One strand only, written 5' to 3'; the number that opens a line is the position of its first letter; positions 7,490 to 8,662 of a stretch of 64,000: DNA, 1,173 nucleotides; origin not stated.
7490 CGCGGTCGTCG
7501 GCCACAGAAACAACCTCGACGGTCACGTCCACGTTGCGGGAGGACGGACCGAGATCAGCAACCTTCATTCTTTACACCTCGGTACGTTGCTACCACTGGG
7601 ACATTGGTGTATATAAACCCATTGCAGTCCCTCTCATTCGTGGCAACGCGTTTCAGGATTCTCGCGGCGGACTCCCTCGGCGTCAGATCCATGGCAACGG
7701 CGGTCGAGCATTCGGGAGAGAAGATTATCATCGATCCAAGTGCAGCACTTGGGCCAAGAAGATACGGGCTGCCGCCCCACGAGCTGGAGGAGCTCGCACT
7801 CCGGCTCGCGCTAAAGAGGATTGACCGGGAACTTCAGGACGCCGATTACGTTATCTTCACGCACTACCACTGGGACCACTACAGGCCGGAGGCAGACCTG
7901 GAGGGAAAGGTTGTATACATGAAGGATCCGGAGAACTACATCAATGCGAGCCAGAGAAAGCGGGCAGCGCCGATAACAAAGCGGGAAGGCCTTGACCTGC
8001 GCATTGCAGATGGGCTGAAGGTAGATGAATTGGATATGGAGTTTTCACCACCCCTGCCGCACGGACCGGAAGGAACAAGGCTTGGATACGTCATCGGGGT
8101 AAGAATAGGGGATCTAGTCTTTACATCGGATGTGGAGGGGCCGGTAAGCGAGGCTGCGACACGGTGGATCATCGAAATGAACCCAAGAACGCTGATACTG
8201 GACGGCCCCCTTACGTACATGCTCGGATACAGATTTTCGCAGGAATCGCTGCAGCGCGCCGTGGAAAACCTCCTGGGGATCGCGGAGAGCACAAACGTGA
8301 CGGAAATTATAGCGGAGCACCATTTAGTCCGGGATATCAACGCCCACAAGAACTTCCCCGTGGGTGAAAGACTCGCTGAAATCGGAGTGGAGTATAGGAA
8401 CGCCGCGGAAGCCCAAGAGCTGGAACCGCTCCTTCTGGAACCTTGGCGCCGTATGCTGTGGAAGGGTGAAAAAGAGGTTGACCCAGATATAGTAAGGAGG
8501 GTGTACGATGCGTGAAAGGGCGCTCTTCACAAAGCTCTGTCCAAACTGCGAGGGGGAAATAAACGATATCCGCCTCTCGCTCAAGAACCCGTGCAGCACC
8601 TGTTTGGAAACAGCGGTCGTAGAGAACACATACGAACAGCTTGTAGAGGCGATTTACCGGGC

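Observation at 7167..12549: Reverse gyrase embedded in a translationally coupled three-gene operon (MBL-fold hydrolase, rgy, unknown 179-aa protein) driven from a palindromic bidirectional TATATA box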

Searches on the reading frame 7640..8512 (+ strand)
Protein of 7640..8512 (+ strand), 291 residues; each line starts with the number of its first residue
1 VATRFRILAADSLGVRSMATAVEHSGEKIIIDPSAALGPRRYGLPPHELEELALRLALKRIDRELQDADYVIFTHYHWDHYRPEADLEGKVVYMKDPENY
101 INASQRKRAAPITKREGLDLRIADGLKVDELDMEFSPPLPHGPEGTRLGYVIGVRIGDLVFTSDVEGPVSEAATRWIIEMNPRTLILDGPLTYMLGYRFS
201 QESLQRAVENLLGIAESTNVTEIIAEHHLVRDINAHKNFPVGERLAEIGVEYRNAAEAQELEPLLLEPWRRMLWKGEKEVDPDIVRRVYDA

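Call 5: search_protein_families(library=pfam, proteins=[window:7640-8512:+], max_evalue=0.01)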
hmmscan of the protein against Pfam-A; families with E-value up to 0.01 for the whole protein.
window:7640-8512:+ (291 aa): 3 families
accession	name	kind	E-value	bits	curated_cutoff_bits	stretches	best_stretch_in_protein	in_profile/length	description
PF00753.33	Lactamase_B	-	3.6e-10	40.6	22.7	1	17-81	6-57/196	Metallo-beta-lactamase superfamily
PF13483.12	Lactamase_B_3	-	4.7e-05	23.9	24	1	22-114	12-82/160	Beta-lactamase superfamily domain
PF12706.13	Lactamase_B_2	-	0.00024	21.2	27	1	30-166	4-144/200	Beta-lactamase superfamily domain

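Call 6: search_protein_families(library=ncbifam, proteins=[window:7640-8512:+], max_evalue=0.01)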
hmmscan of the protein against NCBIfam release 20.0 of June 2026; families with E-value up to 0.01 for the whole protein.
window:7640-8512:+ (291 aa): 5 families
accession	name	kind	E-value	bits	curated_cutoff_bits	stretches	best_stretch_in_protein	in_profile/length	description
NF003287.0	PRK04286.1-1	equivalog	5.9e-60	203.2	286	1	7-278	5-290/308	hypothetical protein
NF003290.0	PRK04286.1-6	equivalog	1.3e-50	172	526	1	8-286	6-297/307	hypothetical protein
NF003289.0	PRK04286.1-3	equivalog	3e-39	135.2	526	1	8-278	6-286/292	hypothetical protein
NF003288.0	PRK04286.1-2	equivalog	1.3e-27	96.8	409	1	5-270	3-274/303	hypothetical protein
NF038231.1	MBL_Geo_Pelo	equivalog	0.0095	15.5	360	0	63-89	61-87/250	GPMC system MBL fold metallohydrolase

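Call 7: find_homologous_proteins(query=window:7640-8512:+)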
Query window:7640-8512:+ (291 aa): 1841 proteins with E <= 0.001 among 5074 candidates; the best 120 are listed.
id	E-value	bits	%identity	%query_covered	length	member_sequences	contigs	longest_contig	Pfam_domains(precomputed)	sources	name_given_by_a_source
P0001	8.8e-191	651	100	100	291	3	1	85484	PF00753.34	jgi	-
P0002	9.1e-165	565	85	100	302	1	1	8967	PF00753.34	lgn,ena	-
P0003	2.0e-152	525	78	100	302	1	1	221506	PF00753.34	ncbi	-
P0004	6.2e-109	382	60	99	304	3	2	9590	PF00753.34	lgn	-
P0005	2.7e-108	380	61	98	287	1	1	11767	PF12706.14,PF00753.34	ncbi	-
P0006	9.7e-108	378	61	99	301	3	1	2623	-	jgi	-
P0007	2.4e-106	373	59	99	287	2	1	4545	-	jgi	-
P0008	1.4e-104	368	59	99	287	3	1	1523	-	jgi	-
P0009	8.8e-104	365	61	94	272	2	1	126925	PF12706.14,PF00753.34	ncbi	-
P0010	3.0e-101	357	56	99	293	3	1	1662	PF00753.34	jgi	-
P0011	9.3e-99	349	59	97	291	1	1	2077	-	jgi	jgi:predicted metallo-beta-lactamase superfamily hydrolase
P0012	3.2e-98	347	56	99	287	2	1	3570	-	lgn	-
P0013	1.3e-97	345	57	99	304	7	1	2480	PF13483.13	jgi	-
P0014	3.3e-94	334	57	97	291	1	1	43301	PF00753.34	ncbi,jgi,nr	ncbi:MAG: MBL fold metallo-hydrolase [Candidatus Diapherotrites archaeon]|nr:MBL fold metallo-hydrol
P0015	3.9e-93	330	55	97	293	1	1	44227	PF00753.34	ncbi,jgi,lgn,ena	-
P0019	2.0e-77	279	48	98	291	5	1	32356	PF12706.14,PF00753.34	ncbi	-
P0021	3.2e-69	252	51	93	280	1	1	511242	-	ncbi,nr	ncbi:MAG: MBL fold metallo-hydrolase [Candidatus Altiarchaeales archaeon]|nr:MBL fold metallo-hydrol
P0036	8.0e-62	227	45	94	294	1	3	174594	PF00753.34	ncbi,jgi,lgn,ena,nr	ncbi:MAG: hypothetical protein DRN96_03110 [Thermoproteota archaeon]|nr:MAG: hypothetical protein DR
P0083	8.1e-59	217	44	92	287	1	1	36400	PF12706.14,PF00753.34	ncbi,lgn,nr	ncbi:MAG: MBL fold metallo-hydrolase [Archaeoglobus sp.]|nr:MBL fold metallo-hydrolase [Archaeoglobu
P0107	6.5e-58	215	44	92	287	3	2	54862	-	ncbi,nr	ncbi:MAG: hypothetical protein DRJ66_01565 [Thermoprotei archaeon]|nr:MAG: hypothetical protein DRJ6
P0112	8.5e-58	214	45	93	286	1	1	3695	PF12706.14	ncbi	ncbi:MBL fold metallo-hydrolase [Geoglobus sp.]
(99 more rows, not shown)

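Call 9: find_encoding_contigs(protein=P0003, flank=10000, max_places=3)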
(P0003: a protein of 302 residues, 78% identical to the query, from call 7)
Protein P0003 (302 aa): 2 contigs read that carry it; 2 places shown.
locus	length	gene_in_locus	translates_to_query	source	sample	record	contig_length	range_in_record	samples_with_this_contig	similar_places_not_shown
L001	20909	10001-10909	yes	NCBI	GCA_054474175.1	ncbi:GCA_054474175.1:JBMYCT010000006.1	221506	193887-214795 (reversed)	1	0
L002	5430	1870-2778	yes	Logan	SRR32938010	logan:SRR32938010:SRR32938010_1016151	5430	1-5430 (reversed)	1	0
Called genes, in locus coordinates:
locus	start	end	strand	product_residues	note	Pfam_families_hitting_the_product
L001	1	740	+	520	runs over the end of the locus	PF00437:T2SSE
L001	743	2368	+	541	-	PF00437:T2SSE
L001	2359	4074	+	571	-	PF00482:T2SSF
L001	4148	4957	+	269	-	PF01917:Flagellin_arch-type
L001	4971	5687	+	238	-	PF05377:FlaC_arch, PF04659:Arch_fla_DE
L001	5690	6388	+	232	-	PF06745:ATPase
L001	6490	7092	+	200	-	PF01917:Flagellin_arch-type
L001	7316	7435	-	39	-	-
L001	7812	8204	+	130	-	-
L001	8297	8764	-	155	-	-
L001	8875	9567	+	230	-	PF01966:HD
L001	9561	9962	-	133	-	PF21473:OB_Ssb-like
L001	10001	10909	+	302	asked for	PF00753:Lactamase_B (weak)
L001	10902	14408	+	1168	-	PF17915:zf_Rg, PF00270:DEAD, PF04851:ResIII, PF00271:Helicase_C (faint), PF01751:Toprim, PF01131:Topoisom_bac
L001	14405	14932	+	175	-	-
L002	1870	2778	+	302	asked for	PF00753:Lactamase_B (weak)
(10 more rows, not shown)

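Call 10: find_encoding_contigs(protein=P0009, flank=8000, max_places=2)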
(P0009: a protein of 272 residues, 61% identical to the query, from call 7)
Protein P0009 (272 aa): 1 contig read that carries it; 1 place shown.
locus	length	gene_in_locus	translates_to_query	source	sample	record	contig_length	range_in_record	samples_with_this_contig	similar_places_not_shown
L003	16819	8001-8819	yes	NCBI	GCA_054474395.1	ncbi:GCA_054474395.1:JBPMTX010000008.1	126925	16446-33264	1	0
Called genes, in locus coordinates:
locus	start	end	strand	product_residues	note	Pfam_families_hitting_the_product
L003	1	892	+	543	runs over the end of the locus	PF00437:T2SSE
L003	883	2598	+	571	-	PF00482:T2SSF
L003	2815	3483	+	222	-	-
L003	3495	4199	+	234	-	PF05377:FlaC_arch, PF04659:Arch_fla_DE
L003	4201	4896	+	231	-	PF06745:ATPase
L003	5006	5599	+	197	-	PF01917:Flagellin_arch-type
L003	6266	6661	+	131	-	-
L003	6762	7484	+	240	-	PF01966:HD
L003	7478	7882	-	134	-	PF21473:OB_Ssb-like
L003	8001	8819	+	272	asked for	PF00753:Lactamase_B (weak), PF12706:Lactamase_B_2 (weak)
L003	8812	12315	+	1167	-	PF17915:zf_Rg, PF00270:DEAD, PF04851:ResIII, PF00271:Helicase_C (weak), PF01751:Toprim, PF01131:Topoisom_bac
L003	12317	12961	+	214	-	-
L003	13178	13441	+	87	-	PF00736:EF1_GNE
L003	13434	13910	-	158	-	PF01927:Mut7-C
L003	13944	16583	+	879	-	PF02463:SMC_N, PF13166:AAA_13 (faint), PF13175:AAA_15, PF13476:AAA_23, PF13514:AAA_27 (weak), PF13555:AAA_29, PF13304:AAA_21 (weak), PF04423:Rad50_zn_hook (weak), +1 more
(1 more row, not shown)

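Call 11: find_encoding_contigs(protein=P0005, flank=8000, max_places=2)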
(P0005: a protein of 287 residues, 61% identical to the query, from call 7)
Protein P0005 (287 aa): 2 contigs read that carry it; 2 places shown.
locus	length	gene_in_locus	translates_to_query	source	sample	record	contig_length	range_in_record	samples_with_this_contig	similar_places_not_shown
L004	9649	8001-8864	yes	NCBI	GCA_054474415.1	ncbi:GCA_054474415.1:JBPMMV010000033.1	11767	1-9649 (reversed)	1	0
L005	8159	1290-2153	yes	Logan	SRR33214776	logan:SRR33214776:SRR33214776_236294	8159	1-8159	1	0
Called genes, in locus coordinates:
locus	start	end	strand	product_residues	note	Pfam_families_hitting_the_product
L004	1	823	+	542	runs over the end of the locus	PF00437:T2SSE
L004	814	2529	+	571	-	PF00482:T2SSF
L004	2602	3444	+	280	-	PF01917:Flagellin_arch-type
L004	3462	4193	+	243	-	PF05377:FlaC_arch, PF04659:Arch_fla_DE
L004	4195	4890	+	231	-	PF23442:DUF7125, PF06745:ATPase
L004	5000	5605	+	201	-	PF01917:Flagellin_arch-type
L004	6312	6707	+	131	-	-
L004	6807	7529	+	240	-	PF01966:HD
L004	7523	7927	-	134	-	PF21473:OB_Ssb-like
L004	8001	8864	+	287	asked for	PF00753:Lactamase_B (weak), PF12706:Lactamase_B_2 (weak)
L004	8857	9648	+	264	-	?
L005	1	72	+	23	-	?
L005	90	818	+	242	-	PF01966:HD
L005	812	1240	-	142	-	PF21473:OB_Ssb-like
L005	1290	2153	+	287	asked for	PF00753:Lactamase_B (weak), PF12706:Lactamase_B_2 (weak)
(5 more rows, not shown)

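Call 12: find_encoding_contigs(protein=P0015, flank=8000, max_places=2)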
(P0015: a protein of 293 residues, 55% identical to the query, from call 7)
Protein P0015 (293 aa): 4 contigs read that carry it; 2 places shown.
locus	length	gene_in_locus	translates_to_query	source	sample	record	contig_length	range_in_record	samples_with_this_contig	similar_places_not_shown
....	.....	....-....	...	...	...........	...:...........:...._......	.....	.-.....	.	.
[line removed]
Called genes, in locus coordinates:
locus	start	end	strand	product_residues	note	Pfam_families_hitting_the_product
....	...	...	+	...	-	-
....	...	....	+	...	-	-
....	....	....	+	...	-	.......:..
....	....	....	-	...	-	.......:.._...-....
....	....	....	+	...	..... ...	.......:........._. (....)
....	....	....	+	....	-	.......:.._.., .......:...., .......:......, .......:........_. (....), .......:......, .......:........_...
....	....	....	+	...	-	-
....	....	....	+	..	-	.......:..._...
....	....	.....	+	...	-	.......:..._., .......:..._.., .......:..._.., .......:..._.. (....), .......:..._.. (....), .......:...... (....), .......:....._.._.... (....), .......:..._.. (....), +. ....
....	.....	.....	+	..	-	-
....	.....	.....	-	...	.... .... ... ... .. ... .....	-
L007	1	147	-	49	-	?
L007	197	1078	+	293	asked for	PF00753:Lactamase_B (weak)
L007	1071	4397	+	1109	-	?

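Call 13: search_solved_structures(query=window:7640-8512:+, max_evalue=1)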
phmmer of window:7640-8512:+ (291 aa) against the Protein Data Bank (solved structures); distinct sequences matched with E-value up to 1: 2.
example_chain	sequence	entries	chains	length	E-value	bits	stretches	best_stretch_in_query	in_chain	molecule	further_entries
6brm_A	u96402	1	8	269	0.14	14.7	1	15-100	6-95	Putative metal-dependent isothiocyanate hydrolase SaxA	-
4j5f_A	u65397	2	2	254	0.27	13.8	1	48-82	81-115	N-acyl homoserine lactonase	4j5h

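Call 22: find_encoding_contigs(protein=P0083, flank=8000, max_places=2)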
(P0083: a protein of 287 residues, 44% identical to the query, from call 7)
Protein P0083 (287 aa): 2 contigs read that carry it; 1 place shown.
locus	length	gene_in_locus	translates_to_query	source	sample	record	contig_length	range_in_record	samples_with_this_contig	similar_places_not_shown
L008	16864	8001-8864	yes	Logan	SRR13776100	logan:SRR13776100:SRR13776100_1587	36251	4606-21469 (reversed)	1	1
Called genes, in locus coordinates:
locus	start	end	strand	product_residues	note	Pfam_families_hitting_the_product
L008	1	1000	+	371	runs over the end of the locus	PF01053:Cys_Met_Meta_PP, PF00155:Aminotran_1_2, PF00266:Aminotran_5 (weak)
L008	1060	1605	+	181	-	PF13302:Acetyltransf_3, PF13420:Acetyltransf_4, PF00583:Acetyltransf_1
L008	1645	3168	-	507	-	PF00999:Na_H_Exchanger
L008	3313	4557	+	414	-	PF01656:CbiA (weak), PF02374:ArsA_ATPase, PF13614:AAA_31, PF17886:ArsA_HSP20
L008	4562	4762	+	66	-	PF27253:AF_1253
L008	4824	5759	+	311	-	-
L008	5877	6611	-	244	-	PF02592:Vut_1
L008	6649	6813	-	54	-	-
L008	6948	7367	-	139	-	PF04027:DUF371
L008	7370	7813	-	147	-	PF06935:DUF1284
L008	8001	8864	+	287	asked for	PF00753:Lactamase_B (faint), PF12706:Lactamase_B_2 (weak)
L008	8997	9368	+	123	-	PF01568:Molydop_binding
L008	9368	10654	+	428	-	PF00384:Molybdopterin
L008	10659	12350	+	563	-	PF07969:Amidohydro_3, PF01979:Amidohydro_1 (weak)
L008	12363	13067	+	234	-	PF01493:GXGXG (weak)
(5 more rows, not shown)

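Call 23: find_encoding_contigs(protein=P0019, flank=8000, max_places=2)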
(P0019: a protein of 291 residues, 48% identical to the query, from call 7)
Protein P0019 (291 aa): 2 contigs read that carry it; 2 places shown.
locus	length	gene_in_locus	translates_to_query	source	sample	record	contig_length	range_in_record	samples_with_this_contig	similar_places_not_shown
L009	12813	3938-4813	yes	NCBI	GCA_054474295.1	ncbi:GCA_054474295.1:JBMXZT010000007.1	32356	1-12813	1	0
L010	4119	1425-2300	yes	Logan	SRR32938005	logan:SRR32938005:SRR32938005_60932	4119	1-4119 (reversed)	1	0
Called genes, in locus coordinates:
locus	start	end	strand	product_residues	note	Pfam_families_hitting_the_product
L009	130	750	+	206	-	PF01917:Flagellin_arch-type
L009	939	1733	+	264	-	-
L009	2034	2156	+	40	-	-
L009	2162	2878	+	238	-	PF01966:HD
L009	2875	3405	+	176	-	-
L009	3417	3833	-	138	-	PF21473:OB_Ssb-like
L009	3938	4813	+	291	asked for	PF00753:Lactamase_B (faint), PF12706:Lactamase_B_2 (weak)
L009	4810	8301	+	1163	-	PF17915:zf_Rg, PF00270:DEAD, PF04851:ResIII, PF00271:Helicase_C (weak), PF01751:Toprim, PF01131:Topoisom_bac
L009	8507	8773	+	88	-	PF00736:EF1_GNE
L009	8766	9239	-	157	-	PF01927:Mut7-C, PF18480:DUF5615 (weak)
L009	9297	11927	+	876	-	-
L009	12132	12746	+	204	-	PF00899:ThiF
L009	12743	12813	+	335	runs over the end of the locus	-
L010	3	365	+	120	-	?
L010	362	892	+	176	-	PF04250:DUF429 (faint)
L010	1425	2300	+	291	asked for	PF00753:Lactamase_B (faint), PF12706:Lactamase_B_2 (weak)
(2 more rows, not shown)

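Call 24: find_encoding_contigs(protein=P0107, flank=8000, max_places=2)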
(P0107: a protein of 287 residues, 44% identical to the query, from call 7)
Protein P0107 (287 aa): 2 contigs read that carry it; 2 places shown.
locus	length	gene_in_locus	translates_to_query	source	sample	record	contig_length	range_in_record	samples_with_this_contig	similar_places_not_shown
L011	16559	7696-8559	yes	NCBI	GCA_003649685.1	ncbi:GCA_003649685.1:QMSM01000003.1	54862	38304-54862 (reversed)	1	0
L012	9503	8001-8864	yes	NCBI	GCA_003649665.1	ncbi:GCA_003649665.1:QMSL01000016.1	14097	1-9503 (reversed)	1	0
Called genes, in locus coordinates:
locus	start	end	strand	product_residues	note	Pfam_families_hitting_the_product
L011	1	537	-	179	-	PF08240:ADH_N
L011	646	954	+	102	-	-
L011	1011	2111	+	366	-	PF01321:Creatinase_N, PF00557:Peptidase_M24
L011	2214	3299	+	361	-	PF00005:ABC_tran, PF13304:AAA_21 (faint), PF08402:TOBE_2 (weak)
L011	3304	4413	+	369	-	PF00005:ABC_tran, PF13555:AAA_29 (faint), PF13304:AAA_21 (faint), PF08402:TOBE_2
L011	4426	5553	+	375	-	PF13531:SBP_bac_11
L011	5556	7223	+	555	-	PF00528:BPD_transp_1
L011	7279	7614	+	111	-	-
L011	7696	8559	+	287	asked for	-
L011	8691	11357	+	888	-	PF02018:CBM_4_9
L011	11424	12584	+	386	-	PF00291:PALP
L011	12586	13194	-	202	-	PF09335:VTT_dom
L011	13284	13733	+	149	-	-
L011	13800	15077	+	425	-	PF07969:Amidohydro_3 (weak), PF01979:Amidohydro_1, PF07969:Amidohydro_3 (weak)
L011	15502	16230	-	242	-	PF02525:Flavodoxin_2 (weak), PF03358:FMN_red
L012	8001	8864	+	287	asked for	-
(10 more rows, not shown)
